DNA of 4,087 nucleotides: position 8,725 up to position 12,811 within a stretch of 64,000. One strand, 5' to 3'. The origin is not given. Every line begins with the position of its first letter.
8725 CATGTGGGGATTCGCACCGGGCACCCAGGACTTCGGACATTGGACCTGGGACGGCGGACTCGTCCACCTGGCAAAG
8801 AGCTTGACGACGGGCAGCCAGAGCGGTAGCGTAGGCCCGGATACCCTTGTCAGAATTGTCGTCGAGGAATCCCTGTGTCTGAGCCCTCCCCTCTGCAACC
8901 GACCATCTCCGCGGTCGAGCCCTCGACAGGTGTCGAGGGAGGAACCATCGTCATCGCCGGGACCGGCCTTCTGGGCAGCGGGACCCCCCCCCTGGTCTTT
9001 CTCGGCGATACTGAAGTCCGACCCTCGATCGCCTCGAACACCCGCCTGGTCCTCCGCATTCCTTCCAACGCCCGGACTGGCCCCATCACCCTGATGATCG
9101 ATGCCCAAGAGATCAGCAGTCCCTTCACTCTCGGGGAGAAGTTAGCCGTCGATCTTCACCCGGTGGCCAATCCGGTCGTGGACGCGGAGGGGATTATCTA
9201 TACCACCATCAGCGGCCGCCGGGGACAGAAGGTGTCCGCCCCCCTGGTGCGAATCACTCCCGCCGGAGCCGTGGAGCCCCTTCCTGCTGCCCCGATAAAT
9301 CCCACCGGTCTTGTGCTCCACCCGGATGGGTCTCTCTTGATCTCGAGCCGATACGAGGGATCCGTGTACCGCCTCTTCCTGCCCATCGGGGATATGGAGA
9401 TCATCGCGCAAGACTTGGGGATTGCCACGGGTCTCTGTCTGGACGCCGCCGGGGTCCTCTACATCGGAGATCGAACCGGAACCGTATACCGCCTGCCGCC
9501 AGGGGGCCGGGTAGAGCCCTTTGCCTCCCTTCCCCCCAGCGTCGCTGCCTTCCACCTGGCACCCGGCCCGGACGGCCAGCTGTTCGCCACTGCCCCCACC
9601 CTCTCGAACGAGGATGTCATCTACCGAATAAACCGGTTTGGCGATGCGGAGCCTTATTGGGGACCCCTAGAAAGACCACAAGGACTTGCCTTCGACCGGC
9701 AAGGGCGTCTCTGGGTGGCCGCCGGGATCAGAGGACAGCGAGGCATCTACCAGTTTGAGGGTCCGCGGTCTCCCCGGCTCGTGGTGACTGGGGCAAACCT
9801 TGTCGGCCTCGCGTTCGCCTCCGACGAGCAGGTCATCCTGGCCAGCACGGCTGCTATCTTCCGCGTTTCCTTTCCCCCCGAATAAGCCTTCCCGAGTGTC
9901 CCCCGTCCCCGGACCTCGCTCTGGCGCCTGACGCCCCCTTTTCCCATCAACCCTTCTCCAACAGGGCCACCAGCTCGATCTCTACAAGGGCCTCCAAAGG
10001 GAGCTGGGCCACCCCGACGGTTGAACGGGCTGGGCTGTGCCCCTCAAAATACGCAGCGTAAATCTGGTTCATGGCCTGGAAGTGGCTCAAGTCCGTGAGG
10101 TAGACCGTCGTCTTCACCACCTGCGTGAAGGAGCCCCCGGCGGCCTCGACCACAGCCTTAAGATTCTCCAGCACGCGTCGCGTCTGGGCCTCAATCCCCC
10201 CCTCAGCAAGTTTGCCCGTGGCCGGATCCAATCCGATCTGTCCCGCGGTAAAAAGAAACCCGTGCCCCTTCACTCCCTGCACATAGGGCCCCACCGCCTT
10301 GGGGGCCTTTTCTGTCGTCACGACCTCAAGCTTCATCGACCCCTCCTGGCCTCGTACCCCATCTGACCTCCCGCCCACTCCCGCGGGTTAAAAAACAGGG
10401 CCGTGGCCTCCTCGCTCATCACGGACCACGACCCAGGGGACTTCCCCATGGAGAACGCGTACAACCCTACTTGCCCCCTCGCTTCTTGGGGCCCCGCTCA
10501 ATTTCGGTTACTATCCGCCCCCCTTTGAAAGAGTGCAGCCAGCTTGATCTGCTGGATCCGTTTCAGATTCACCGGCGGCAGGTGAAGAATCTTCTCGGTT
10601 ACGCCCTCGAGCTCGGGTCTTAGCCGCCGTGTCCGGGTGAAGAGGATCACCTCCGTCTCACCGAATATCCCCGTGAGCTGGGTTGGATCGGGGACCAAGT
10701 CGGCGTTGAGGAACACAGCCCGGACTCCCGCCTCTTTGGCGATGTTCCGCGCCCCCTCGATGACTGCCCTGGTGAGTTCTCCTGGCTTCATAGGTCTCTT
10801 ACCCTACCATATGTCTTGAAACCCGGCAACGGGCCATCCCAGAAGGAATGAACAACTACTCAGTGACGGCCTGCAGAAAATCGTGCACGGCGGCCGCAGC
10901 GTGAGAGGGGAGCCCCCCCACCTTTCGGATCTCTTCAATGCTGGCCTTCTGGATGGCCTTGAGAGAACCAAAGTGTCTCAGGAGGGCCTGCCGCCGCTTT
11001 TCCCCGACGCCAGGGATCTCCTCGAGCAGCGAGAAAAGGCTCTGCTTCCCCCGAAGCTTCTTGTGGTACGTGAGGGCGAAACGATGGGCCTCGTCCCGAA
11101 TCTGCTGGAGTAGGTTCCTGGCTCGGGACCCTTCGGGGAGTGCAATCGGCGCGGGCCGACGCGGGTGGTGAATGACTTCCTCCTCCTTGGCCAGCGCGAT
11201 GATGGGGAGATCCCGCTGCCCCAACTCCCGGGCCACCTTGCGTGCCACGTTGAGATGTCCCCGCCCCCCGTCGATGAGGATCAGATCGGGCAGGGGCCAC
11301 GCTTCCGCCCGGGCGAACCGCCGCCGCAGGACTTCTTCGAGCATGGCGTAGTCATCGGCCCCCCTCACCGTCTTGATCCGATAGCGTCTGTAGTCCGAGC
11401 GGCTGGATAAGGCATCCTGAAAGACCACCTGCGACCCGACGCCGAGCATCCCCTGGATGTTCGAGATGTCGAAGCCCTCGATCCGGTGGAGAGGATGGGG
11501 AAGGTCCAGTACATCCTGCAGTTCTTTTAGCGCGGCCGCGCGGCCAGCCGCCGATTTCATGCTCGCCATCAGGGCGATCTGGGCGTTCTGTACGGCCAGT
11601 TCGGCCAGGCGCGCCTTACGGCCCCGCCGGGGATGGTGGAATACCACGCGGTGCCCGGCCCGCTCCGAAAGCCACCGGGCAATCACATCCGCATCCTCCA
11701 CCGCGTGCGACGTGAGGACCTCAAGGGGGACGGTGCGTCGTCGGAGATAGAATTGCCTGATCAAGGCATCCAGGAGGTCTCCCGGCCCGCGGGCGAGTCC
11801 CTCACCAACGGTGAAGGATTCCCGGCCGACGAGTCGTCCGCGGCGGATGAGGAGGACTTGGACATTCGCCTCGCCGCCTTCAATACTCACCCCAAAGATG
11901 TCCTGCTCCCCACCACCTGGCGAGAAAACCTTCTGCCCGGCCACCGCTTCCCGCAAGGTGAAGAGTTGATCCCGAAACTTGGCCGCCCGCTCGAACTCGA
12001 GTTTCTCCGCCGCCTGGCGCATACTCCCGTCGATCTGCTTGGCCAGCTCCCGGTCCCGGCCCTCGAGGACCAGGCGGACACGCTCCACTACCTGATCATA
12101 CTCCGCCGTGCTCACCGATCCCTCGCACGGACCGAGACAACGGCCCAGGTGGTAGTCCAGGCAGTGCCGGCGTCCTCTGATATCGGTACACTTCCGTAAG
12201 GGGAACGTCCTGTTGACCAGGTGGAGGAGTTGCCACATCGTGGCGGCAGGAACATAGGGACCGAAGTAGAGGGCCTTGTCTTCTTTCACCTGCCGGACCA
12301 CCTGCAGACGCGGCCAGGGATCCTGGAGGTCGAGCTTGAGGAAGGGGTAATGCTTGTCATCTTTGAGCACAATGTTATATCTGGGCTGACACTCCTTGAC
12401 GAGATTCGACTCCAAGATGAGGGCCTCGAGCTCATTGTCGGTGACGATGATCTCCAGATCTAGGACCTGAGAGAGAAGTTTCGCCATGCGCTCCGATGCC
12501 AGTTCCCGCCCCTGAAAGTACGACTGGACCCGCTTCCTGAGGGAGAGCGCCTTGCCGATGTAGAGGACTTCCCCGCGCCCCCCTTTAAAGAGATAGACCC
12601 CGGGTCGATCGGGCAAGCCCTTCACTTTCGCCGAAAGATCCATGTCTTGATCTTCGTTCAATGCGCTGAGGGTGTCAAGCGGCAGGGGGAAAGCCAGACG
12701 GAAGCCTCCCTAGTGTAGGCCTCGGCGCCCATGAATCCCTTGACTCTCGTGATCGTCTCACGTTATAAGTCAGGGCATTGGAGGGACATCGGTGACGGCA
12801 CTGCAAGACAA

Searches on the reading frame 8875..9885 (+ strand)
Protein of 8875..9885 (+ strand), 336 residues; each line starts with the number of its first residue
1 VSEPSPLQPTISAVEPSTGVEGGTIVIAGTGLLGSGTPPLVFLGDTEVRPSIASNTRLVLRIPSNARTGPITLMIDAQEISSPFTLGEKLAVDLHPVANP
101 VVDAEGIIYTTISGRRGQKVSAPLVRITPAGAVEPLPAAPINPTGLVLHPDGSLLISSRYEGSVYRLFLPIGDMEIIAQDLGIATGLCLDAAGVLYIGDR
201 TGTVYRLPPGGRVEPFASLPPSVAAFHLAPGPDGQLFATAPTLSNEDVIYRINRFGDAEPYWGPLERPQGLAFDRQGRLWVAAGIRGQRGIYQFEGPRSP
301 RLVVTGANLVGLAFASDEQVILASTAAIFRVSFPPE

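Call 39: search_protein_families(library=pfam, proteins=[window:8875-9885:+], max_evalue=0.00001)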
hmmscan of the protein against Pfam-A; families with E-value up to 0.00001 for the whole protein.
window:8875-9885:+ (336 aa): 3 families
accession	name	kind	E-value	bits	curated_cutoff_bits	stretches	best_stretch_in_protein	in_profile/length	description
PF01833.30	TIG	-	1.3e-06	28.8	20.9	1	9-79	1-72/84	IPT/TIG domain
PF01436.27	NHL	-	3.9e-06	27.1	20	0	267-282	3-18/28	NHL repeat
PF08450.18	SGL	-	7.6e-06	26.1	26.3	0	239-296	166-214/246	SMP-30/Gluconolactonase/LRE-like region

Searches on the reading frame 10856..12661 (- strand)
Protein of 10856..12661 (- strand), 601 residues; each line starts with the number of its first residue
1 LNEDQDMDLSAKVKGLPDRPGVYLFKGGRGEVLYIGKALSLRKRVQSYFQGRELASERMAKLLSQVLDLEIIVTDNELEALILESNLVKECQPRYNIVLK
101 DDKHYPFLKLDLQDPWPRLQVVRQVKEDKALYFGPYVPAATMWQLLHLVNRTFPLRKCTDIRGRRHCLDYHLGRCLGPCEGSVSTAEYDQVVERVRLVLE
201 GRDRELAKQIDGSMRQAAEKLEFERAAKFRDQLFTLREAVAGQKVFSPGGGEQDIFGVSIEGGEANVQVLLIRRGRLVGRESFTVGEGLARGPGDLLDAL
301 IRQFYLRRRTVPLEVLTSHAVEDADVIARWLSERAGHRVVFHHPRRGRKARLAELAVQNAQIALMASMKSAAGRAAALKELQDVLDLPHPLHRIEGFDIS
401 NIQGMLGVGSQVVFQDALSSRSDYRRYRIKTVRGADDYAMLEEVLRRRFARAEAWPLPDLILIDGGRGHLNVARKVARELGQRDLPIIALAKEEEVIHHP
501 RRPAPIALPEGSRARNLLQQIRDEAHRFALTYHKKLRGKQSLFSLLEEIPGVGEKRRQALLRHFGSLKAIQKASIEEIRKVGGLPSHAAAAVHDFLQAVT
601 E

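Call 39: search_protein_families(library=pfam, proteins=[window:10856-12661:-], max_evalue=0.00001)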
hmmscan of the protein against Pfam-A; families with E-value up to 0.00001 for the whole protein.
window:10856-12661:- (601 aa): 5 families
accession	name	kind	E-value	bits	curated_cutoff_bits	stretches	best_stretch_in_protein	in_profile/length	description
PF08459.17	UvrC_RNaseH_dom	-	1.3e-49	168.6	22.3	1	382-529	1-158/159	UvrC RNAse H endonuclease domain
PF22920.2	UvrC_RNaseH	-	6.1e-33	113.6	24.3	1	253-365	2-114/116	UvrC Ribonuclease H-like domain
PF14520.12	HHH_5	-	2.9e-08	34.5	27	1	543-594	1-53/57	Helix-hairpin-helix domain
PF12826.13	HHH_2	-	7.2e-08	32.9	27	1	549-597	8-56/64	Helix-hairpin-helix motif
PF02151.25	UVR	-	1.1e-06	28.6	21.5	1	214-238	11-35/36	UvrB/uvrC motif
